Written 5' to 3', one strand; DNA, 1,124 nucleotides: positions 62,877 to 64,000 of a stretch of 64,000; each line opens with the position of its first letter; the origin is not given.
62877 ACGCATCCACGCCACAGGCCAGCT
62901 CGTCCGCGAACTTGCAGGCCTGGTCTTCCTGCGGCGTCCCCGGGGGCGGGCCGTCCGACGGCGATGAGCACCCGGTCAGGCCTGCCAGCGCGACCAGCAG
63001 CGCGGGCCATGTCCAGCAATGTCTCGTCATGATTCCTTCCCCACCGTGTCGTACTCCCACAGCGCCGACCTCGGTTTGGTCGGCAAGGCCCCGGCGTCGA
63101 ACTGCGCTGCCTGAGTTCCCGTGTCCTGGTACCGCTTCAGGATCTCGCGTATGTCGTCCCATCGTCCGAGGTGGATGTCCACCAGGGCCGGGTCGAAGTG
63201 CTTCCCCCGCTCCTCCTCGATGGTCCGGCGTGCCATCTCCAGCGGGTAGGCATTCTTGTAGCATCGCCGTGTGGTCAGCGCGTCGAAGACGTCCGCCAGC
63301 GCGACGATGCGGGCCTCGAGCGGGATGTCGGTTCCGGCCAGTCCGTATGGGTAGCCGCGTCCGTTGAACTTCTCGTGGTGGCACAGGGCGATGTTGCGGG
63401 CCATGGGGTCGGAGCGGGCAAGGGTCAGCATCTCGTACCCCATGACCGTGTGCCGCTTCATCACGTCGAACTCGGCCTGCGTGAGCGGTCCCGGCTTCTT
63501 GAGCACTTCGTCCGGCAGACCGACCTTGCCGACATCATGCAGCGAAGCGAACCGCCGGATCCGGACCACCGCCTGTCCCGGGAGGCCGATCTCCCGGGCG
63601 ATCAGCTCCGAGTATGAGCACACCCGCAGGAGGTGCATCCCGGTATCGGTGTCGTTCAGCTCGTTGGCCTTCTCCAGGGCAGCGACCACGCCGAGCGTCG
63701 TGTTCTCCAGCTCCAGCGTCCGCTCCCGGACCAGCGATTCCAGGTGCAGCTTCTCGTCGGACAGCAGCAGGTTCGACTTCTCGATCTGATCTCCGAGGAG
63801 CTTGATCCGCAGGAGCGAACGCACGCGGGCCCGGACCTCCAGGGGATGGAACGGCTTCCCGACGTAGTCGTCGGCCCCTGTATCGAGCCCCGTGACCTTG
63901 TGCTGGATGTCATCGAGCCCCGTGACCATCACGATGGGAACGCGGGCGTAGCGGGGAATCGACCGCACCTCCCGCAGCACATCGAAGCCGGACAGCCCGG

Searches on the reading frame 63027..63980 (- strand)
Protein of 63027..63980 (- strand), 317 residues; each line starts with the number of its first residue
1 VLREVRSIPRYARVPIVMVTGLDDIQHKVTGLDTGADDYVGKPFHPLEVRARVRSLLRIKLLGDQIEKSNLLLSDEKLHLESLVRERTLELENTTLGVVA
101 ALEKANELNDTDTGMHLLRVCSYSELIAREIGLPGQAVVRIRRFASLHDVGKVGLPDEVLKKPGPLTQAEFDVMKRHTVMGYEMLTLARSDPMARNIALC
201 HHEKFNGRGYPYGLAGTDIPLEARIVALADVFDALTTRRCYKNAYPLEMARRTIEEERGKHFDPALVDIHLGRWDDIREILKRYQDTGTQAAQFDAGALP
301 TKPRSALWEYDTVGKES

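Call 94: search_protein_families(library=pfam, proteins=[window:63027-63980:-], max_evalue=0.001)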
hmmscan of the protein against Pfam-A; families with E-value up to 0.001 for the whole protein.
window:63027-63980:- (317 aa): 3 families
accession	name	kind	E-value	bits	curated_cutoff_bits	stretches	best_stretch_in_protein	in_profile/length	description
PF13487.12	HD_5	-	3e-31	108.9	27.2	1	116-266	17-170/170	HD domain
PF01966.28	HD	-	5e-19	69.1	22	1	115-234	3-115/116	HD domain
PF00072.30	Response_reg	-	8.6e-07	29.6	30.2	1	9-53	68-110/111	Response regulator receiver domain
